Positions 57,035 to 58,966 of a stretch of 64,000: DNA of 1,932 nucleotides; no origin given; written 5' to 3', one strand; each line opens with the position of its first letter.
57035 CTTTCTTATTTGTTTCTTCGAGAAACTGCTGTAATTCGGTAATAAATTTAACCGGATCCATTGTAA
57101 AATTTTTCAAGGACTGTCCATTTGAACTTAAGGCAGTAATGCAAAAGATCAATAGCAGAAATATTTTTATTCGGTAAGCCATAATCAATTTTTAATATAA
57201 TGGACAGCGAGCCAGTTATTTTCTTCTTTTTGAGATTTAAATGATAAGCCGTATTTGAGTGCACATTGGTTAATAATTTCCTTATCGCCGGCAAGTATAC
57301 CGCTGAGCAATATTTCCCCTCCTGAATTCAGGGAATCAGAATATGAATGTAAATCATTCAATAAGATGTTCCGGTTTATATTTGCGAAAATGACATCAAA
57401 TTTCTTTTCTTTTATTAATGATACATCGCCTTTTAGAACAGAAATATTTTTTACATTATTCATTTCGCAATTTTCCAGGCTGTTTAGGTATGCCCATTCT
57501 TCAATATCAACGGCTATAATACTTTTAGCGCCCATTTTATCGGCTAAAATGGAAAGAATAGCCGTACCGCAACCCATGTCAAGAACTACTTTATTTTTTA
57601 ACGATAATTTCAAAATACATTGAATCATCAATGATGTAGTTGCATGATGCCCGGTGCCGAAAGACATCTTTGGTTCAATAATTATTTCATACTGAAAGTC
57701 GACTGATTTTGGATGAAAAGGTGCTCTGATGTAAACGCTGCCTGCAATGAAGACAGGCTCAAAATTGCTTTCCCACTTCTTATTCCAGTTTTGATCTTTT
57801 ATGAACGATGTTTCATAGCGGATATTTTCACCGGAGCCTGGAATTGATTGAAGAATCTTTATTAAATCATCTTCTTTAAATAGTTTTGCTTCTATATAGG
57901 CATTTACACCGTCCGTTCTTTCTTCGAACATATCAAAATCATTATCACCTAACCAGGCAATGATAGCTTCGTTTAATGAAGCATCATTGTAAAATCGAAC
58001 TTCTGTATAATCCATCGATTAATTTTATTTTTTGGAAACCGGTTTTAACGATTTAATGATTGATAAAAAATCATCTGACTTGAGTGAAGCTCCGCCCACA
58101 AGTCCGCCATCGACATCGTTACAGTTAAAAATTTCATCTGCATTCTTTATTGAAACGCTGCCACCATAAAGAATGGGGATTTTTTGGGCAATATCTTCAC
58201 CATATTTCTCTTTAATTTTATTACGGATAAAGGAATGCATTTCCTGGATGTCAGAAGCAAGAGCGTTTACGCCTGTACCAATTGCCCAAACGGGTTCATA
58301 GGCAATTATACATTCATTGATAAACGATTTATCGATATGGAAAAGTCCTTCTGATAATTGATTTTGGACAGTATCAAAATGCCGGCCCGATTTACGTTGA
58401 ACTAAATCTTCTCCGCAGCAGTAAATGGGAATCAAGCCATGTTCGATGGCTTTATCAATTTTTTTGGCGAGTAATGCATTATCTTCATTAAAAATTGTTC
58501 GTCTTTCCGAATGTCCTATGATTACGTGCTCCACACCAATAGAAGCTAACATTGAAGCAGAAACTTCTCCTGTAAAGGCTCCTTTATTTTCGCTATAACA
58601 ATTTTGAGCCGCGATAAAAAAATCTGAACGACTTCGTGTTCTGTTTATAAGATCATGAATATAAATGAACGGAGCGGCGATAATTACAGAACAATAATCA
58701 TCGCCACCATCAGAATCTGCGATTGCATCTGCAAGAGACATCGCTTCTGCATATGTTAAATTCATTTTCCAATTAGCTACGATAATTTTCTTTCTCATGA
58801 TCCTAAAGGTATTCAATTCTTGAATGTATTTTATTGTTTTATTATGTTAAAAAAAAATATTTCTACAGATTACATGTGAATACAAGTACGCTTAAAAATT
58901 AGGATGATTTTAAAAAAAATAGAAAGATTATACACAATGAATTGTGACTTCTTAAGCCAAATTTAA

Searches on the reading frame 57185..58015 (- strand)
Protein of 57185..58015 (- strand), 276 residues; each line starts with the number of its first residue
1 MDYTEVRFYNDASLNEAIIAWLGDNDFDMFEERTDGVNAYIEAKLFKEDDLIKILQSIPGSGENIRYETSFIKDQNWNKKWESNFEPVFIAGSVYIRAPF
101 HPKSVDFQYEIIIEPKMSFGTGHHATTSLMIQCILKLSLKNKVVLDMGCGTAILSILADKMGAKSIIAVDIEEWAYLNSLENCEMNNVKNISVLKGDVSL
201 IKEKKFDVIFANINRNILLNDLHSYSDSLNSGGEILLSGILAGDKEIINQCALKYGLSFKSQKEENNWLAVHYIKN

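Call 71: search_protein_families(library=pfam, proteins=[window:57185-58015:-])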
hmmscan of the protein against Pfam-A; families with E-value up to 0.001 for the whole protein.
window:57185-58015:- (276 aa): 12 families
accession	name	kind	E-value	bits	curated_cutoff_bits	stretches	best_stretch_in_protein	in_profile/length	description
PF06325.19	PrmA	-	4.3e-49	168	22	1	36-273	57-293/296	Ribosomal protein L11 methyltransferase (PrmA)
PF13847.12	Methyltransf_31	-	8.3e-11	42.2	27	1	140-212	3-81/145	Methyltransferase domain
PF05175.20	MTS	-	9.2e-10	38.9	23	1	126-212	19-105/170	Methyltransferase small domain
PF13649.12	Methyltransf_25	-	8.3e-08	33.3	27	1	144-214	1-73/97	Methyltransferase domain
PF02475.24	TRM5-TYW2_MTfase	-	3.2e-06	27.7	28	1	134-211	30-110/164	TRM5/TYW2 methyltransferase domain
PF08241.18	Methyltransf_11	-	0.00011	23.2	21.2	1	145-212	1-67/95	Methyltransferase domain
PF13489.12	Methyltransf_23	-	0.00016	21.9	27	1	131-211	10-87/164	Methyltransferase domain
PF08003.17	Methyltransf_9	-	0.00019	20.9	23.8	1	138-248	113-229/315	Protein of unknown function (DUF1698)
PF02390.23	Methyltransf_4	-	0.00059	19.8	24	1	141-200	2-63/173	Putative methyltransferase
PF12847.13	Methyltransf_18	-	0.00085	19.8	27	0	131-209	5-86/151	Methyltransferase domain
PF01728.25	FtsJ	-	0.00094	19.6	24.1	0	138-219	20-105/181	FtsJ-like methyltransferase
PF03602.21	Cons_hypoth95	-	0.00098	19.3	24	0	135-210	36-118/182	Conserved hypothetical protein 95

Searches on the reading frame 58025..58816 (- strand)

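Call 71: search_protein_families(library=pfam, proteins=[window:58025-58816:-])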
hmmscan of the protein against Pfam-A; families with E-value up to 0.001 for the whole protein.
window:58025-58816:- (263 aa): 1 family
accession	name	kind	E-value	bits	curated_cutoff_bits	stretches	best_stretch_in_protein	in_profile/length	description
PF00121.24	TIM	-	6.1e-89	298.2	20.1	1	10-256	1-244/245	Triosephosphate isomerase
